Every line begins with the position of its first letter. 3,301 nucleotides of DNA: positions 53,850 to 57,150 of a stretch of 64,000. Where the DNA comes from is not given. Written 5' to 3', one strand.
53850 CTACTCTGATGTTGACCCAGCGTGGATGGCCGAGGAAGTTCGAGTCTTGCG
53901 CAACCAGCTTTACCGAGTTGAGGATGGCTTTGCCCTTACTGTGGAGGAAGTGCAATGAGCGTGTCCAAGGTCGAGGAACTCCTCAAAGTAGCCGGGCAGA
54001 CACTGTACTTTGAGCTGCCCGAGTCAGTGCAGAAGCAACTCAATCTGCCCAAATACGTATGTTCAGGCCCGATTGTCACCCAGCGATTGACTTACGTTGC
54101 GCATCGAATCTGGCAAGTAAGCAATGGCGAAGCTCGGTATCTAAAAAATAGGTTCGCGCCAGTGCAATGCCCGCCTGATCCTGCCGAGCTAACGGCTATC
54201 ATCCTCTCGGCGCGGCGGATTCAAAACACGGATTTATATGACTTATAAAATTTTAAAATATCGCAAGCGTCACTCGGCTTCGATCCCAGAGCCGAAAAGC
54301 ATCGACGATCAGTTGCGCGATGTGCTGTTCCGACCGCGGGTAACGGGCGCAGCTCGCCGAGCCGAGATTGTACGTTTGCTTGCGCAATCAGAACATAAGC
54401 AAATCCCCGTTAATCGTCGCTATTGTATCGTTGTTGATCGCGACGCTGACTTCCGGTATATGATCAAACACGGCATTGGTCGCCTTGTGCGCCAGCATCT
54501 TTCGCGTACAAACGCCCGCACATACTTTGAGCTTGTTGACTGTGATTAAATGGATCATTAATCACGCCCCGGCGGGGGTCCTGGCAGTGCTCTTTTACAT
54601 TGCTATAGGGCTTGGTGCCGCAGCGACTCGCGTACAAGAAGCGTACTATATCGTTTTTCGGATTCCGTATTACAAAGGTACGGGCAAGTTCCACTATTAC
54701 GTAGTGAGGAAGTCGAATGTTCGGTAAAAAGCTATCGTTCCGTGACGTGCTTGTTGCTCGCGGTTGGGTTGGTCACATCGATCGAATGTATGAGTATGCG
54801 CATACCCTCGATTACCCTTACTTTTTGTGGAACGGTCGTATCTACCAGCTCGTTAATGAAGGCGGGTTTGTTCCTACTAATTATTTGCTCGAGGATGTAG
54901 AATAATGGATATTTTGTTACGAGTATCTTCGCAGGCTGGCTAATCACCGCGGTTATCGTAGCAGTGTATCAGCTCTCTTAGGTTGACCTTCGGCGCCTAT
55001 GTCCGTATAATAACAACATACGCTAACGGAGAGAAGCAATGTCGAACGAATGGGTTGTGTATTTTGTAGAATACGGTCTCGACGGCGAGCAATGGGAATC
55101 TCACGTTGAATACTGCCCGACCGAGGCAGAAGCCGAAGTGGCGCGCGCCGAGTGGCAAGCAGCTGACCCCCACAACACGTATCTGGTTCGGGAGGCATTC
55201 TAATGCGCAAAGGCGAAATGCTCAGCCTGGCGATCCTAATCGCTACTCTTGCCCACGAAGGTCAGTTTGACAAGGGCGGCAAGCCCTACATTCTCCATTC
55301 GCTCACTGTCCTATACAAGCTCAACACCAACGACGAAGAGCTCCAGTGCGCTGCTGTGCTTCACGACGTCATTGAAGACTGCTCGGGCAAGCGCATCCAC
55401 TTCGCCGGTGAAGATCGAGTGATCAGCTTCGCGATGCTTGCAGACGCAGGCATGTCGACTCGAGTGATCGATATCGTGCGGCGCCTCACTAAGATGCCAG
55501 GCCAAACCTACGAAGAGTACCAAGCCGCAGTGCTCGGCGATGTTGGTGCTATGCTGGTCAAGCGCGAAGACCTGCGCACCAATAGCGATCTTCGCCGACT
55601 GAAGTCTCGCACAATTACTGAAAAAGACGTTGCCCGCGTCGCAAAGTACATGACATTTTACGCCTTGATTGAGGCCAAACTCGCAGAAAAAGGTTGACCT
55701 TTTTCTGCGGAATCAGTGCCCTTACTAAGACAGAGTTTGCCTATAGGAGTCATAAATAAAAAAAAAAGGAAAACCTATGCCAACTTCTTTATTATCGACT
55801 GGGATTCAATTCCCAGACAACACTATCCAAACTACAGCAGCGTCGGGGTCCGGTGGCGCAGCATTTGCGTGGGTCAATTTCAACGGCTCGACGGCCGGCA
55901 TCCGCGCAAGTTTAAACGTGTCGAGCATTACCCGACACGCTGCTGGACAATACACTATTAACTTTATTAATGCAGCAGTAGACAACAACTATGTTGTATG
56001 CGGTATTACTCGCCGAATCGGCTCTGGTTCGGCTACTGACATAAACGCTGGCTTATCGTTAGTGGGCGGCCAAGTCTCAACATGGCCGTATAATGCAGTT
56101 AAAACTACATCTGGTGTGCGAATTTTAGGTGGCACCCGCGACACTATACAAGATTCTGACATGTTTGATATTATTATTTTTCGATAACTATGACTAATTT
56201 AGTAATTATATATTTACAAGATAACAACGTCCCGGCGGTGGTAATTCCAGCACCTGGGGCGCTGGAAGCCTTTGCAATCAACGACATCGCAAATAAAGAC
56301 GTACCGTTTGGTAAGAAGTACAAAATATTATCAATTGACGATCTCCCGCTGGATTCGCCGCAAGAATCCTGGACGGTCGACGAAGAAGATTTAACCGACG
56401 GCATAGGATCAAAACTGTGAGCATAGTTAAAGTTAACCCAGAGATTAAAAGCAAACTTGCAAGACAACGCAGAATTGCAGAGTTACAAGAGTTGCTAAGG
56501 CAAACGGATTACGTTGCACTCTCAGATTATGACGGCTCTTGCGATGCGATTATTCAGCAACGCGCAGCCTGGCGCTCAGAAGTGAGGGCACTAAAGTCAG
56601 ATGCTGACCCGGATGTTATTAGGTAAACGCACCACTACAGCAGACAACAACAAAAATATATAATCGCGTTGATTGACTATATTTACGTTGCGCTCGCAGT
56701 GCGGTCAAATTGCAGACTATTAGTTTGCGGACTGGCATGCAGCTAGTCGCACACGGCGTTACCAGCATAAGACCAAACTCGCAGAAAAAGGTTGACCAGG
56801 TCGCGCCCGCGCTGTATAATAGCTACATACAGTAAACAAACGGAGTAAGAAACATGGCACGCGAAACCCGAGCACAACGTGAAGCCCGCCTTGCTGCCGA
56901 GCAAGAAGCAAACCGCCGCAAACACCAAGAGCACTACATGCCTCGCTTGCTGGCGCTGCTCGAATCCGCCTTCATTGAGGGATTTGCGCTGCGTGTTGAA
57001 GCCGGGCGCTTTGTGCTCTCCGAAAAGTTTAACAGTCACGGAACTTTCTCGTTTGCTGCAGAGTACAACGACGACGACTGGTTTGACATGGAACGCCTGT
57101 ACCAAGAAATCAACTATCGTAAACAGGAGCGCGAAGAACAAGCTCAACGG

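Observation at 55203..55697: Phage-encoded small alarmone hydrolase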

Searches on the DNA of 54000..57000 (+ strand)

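Call 8: search_dna_similar(query=window:54000-57000:+, collection=phages, mode=near, max_rows=15)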
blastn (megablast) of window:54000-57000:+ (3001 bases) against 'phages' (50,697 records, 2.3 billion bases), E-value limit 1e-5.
No match.

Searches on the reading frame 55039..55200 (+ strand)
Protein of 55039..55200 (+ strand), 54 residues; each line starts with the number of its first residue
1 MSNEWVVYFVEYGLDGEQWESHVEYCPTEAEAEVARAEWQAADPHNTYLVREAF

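Call 60: search_protein_families(library=ncbifam, proteins=[window:55039-55200:+], max_evalue=0.01)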
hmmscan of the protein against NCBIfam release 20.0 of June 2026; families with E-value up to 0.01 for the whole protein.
window:55039-55200:+ (54 aa): 0 families

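Call 81: search_dna_similar(query=window:55039-55200:+, collection=phages, mode=protein, max_rows=10, max_evalue=0.01)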
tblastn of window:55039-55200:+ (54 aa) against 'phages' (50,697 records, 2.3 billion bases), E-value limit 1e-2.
No match.
